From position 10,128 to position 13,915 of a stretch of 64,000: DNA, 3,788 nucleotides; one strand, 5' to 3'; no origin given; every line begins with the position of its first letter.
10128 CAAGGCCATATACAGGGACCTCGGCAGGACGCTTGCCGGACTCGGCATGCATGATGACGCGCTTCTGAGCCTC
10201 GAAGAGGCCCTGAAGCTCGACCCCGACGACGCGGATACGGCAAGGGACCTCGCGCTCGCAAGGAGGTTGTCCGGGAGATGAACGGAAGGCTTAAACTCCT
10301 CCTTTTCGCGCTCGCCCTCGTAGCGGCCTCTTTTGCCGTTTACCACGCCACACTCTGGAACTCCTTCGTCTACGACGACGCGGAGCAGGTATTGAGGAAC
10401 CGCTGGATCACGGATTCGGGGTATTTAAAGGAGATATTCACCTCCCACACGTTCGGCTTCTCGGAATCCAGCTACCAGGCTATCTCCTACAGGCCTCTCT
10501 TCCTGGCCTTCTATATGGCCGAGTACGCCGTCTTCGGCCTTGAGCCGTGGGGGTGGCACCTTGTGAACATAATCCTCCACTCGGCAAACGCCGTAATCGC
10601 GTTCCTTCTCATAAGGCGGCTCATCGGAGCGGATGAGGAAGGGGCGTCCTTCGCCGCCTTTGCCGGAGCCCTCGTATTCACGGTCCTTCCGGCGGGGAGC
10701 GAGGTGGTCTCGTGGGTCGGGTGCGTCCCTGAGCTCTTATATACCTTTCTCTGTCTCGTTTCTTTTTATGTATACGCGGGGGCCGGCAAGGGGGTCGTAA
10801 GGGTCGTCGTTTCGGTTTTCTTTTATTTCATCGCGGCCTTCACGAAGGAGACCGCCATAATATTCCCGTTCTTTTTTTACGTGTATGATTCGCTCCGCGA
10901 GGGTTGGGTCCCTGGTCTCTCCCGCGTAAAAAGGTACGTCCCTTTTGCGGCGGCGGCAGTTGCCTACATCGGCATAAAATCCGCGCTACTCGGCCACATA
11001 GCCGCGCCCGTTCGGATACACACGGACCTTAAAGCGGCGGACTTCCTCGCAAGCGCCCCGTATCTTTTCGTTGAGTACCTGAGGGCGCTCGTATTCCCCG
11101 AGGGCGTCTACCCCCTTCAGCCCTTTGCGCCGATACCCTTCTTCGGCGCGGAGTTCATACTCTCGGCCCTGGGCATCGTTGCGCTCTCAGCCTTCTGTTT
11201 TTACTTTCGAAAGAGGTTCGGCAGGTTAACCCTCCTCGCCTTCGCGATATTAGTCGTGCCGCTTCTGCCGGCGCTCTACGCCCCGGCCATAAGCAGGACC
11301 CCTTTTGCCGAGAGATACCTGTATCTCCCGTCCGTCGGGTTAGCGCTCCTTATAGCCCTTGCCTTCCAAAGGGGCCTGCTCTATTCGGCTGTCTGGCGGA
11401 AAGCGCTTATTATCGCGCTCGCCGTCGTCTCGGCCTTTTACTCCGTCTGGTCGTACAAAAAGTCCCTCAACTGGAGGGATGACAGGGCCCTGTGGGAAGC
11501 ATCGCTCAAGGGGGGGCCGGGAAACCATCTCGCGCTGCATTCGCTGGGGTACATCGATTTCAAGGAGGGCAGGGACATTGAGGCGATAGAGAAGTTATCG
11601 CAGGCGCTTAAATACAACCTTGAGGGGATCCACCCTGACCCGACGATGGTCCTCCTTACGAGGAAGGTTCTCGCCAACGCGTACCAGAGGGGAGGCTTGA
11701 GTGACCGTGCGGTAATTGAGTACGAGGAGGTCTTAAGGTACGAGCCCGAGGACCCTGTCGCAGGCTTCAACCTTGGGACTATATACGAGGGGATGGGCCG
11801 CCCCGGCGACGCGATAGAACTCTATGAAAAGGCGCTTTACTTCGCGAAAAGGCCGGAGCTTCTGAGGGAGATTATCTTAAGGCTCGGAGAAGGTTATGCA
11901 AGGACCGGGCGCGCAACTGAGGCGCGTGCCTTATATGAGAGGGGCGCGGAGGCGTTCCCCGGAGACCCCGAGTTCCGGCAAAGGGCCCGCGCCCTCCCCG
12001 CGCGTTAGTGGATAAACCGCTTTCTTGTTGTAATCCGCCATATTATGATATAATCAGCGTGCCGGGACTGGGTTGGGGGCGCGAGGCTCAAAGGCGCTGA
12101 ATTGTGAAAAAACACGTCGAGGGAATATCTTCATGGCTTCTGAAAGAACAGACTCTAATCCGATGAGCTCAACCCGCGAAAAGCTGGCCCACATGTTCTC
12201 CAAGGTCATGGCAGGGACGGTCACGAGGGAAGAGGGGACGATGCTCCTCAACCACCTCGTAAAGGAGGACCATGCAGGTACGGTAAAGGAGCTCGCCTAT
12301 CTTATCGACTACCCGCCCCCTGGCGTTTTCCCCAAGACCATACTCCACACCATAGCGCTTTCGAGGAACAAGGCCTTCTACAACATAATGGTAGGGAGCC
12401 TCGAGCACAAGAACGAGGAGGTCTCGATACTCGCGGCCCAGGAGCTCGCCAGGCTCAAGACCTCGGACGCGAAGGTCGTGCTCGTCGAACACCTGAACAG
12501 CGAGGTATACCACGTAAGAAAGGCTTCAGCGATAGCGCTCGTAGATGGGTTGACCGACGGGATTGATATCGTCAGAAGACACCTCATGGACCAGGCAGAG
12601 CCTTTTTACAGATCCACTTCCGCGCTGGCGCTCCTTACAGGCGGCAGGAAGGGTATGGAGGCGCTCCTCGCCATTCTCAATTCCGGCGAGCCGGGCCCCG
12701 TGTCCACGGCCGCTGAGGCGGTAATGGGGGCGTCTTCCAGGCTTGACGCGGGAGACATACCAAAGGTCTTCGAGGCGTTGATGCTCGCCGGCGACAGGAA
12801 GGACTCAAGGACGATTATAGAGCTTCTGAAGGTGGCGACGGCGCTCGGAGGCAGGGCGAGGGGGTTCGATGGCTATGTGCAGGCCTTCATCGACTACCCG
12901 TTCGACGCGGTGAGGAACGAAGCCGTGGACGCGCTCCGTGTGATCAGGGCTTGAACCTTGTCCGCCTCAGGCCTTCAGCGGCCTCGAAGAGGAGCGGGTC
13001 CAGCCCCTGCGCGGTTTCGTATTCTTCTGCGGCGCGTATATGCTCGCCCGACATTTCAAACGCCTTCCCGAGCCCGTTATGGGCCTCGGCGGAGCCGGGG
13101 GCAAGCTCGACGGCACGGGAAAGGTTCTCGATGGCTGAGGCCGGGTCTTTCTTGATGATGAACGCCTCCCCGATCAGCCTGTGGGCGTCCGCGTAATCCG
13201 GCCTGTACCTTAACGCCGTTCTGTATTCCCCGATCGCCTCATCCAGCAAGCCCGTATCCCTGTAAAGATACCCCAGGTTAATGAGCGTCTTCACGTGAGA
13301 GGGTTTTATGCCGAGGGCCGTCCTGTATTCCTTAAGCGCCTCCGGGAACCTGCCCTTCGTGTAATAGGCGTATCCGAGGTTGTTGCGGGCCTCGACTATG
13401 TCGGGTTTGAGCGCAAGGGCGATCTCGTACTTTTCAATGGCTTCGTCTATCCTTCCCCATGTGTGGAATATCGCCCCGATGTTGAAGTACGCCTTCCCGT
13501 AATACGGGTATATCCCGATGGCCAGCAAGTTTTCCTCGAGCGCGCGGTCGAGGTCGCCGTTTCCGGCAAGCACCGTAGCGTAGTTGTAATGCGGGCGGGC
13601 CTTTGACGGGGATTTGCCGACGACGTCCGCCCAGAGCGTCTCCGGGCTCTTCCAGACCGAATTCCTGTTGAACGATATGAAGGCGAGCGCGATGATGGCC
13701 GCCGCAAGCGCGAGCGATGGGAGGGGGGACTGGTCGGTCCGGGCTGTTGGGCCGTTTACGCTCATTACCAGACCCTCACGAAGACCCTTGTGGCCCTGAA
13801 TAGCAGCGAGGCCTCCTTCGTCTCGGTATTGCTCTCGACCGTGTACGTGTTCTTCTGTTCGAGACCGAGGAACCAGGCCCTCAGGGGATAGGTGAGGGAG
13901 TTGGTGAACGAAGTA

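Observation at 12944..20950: Seven-gene envelope operon: PPIase, cyt c, diheme-FGE, membrane SpeE-like, FGE lipoprotein, giant OM barrel, TPR protein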

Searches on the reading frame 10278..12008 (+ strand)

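Call 28: search_protein_families(library=pfam, proteins=[window:10278-12008:+], max_evalue=0.001)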
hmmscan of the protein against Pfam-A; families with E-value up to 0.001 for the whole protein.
window:10278-12008:+ (576 aa): 12 families
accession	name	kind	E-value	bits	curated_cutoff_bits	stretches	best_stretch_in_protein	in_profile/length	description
PF07719.23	TPR_2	-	9.2e-15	53.9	27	0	497-520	5-28/34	Tetratricopeptide repeat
PF13432.12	TPR_16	-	1.4e-11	45.1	32.7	1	465-520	3-58/65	Tetratricopeptide repeat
PF13428.12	TPR_14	-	5.4e-11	42.5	23.5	1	531-569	2-40/44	Tetratricopeptide repeat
PF13424.12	TPR_12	-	6.7e-11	42.7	30.1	0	498-520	50-72/77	Tetratricopeptide repeat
PF13181.12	TPR_8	-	3.8e-09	36.4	25.7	0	497-522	5-30/34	Tetratricopeptide repeat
PF14559.12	TPR_19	-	1.7e-08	35.1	25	1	506-567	4-62/68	Tetratricopeptide repeat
PF13176.12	TPR_7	-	1.1e-07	31.8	27.9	0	498-525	4-31/36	Tetratricopeptide repeat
PF00515.34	TPR_1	-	5.9e-07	29.5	27.8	1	497-521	5-29/34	Tetratricopeptide repeat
PF13174.12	TPR_6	-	4.3e-06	27.5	26.3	0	533-561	3-31/33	Tetratricopeptide repeat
PF13414.12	TPR_11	-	1.1e-05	25.5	26.8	0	475-507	10-42/42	TPR repeat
PF13374.12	TPR_10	-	6.1e-05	23.3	27.5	0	498-525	7-34/42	Tetratricopeptide repeat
PF13431.12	TPR_17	-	0.00026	21.5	24.4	0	482-514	2-34/34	Tetratricopeptide repeat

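Call 77: search_protein_families(library=ncbifam, proteins=[window:10278-12008:+], max_evalue=0.001)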
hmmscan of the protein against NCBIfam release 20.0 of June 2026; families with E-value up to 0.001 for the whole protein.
window:10278-12008:+ (576 aa): 6 families
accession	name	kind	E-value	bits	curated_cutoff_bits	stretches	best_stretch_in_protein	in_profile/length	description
NF040959.1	MamA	equivalog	6.5e-09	35.5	200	2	467-564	45-139/204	magnetosome protein MamA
TIGR02917.1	PEP_TPR_lipo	equivalog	1.3e-08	33.2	312.2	1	463-562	469-565/899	XrtA/PEP-CTERM system TPR-repeat protein PrsT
NF033762.1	social_mot_Tgl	equivalog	7.8e-05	22.1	225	0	428-520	42-127/252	social motility TPR repeat lipoprotein Tgl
NF002725.1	PRK02603.1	equivalog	0.00013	22.1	143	0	470-559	46-142/173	photosystem I assembly protein Ycf3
NF047507.1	TPR_BatC_Lepto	exception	0.00045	19.7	175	0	469-559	35-125/214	TPR repeat-containing protein BatC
TIGR02521.1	type_IV_pilW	equivalog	0.00055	19.5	154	0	463-521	35-93/234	type IV pilus biogenesis/stability protein PilW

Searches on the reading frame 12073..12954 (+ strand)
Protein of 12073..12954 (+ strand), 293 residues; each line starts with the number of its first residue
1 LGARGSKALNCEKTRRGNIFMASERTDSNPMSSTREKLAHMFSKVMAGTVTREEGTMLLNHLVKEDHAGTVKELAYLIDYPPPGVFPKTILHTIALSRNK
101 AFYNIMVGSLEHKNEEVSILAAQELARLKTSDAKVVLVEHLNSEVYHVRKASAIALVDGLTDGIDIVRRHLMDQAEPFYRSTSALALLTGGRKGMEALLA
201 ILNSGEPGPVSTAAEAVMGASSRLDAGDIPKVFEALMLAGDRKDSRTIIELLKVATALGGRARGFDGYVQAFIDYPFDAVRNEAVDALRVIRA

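Call 4: search_protein_families(library=pfam, proteins=[window:12073-12954:+], max_evalue=0.01)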
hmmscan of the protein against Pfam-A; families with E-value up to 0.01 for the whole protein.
window:12073-12954:+ (293 aa): 2 families
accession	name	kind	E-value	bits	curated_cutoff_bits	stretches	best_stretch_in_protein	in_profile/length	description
PF13646.12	HEAT_2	-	2.8e-11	44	27.7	2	110-187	8-87/88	HEAT repeats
PF02985.28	HEAT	-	0.00062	20.2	23.5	0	137-157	5-25/31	HEAT repeat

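Call 5: search_protein_families(library=ncbifam, proteins=[window:12073-12954:+], max_evalue=0.01)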
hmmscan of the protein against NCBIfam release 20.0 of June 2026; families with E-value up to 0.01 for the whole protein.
window:12073-12954:+ (293 aa): 0 families

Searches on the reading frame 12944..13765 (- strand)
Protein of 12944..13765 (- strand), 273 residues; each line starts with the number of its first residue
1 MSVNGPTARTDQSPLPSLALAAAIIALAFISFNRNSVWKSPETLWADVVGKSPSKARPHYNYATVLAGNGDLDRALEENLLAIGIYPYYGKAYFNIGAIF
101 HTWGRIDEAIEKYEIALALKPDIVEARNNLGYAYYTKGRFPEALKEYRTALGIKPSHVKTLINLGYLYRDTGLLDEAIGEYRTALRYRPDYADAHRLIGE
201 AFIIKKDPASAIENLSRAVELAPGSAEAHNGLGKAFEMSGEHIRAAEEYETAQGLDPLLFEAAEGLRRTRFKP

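Call 4: search_protein_families(library=pfam, proteins=[window:12944-13765:-], max_evalue=0.01)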
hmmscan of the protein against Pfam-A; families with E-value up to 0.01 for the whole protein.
window:12944-13765:- (273 aa): 25 families
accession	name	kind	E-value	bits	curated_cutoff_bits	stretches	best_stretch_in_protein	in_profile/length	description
PF13414.12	TPR_11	-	2.5e-32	110.7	26.8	4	104-138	8-42/42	TPR repeat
PF13432.12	TPR_16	-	5.4e-31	107.1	32.7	3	104-156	11-63/65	Tetratricopeptide repeat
PF07719.23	TPR_2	-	1.1e-30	103.6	27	3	125-156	2-33/34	Tetratricopeptide repeat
PF00515.34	TPR_1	-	1.4e-30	104.2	27.8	3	125-157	2-34/34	Tetratricopeptide repeat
PF13181.12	TPR_8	-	4.8e-25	86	25.7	3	125-157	2-34/34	Tetratricopeptide repeat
PF13431.12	TPR_17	-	7.4e-23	79.3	24.4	1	113-144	2-33/34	Tetratricopeptide repeat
PF13424.12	TPR_12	-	3e-21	75.8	30.1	4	160-222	5-75/77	Tetratricopeptide repeat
PF14559.12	TPR_19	-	1.4e-18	67.4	25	3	138-198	5-65/68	Tetratricopeptide repeat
PF13428.12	TPR_14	-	2.1e-13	49.9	23.5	0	193-234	2-43/44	Tetratricopeptide repeat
PF13176.12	TPR_7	-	3.5e-10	39.6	27.9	0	160-188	1-31/36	Tetratricopeptide repeat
PF13371.12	TPR_9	-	4.4e-08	33.5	35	1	99-156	4-61/73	Tetratricopeptide repeat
PF13374.12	TPR_10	-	7.4e-07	29.4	27.5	1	126-151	4-29/42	Tetratricopeptide repeat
PF24575.1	TPR_Slam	-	8.7e-07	29.8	35.2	0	97-138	54-95/104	Surface lipoprotein assembly modifier, N-terminal TPR repeats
PF23914.1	TPR_CcmH_CycH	-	2.7e-05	24.5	42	1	182-243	40-101/158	Cytochrome c-type biogenesis protein H TPR domain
PF07721.20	TPR_4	-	3.8e-05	24.3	27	0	56-77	1-22/26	Tetratricopeptide repeat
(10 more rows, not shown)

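Call 5: search_protein_families(library=ncbifam, proteins=[window:12944-13765:-], max_evalue=0.01)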
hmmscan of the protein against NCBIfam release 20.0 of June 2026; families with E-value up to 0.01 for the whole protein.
window:12944-13765:- (273 aa): 27 families (the best 25 are shown)
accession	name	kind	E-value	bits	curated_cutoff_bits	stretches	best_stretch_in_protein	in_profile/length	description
NF033762.1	social_mot_Tgl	equivalog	1.1e-24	87.1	225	2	55-151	30-127/252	social motility TPR repeat lipoprotein Tgl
NF040959.1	MamA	equivalog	6.5e-24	84.5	200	2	154-257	67-170/204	magnetosome protein MamA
TIGR02521.1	type_IV_pilW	equivalog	1.1e-22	80.7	154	2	68-193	43-170/234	type IV pilus biogenesis/stability protein PilW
TIGR02917.1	PEP_TPR_lipo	equivalog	2e-18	65.7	312.2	1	51-263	460-672/899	XrtA/PEP-CTERM system TPR-repeat protein PrsT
NF033758.1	gliding_GltE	equivalog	5.3e-15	55.3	225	2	91-185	87-181/411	adventurous gliding motility TPR repeat lipoprotein GltE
NF002725.1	PRK02603.1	equivalog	2.2e-14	53.8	143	2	104-172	49-120/173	photosystem I assembly protein Ycf3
TIGR02552.1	LcrH_SycD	equivalog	1.1e-13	51.1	104.8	1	129-226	23-120/136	SycD/LcrH family type III secretion system chaperone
NF033920.0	C39_PA2778_fam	equivalog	4e-12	46.1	150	2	82-154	182-254/255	PA2778 family cysteine peptidase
NF047507.1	TPR_BatC_Lepto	exception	7.7e-12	45.1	175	1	90-132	96-138/214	TPR repeat-containing protein BatC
NF008391.2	PRK11189.1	equivalog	5.2e-11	42.6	250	2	91-165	66-140/297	lipoprotein NlpI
NF047558.1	TPR_END_plus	domain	1.3e-10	41.1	32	0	92-125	1-34/56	TPR end-of-group domain-containing protein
NF047371.1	FlcA_CTERM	equivalog_domain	1.9e-10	39.9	300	1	83-186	431-535/646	periplasmic flagellar collar protein FlcA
TIGR00990.1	3a0801s09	subfamily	8e-08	31.4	757.25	1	70-222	345-497/615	mitochondrial import receptor subunit TOM70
NF052415.1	T3SS_chap_SctY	equivalog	8.8e-07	29.4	70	1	155-251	3-102/106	type III secretion apparatus assembly chaperone SctY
NF008757.0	PRK11788.1-5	equivalog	9e-06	25.1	363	0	199-246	42-89/388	lipopolysaccharide assembly protein LapB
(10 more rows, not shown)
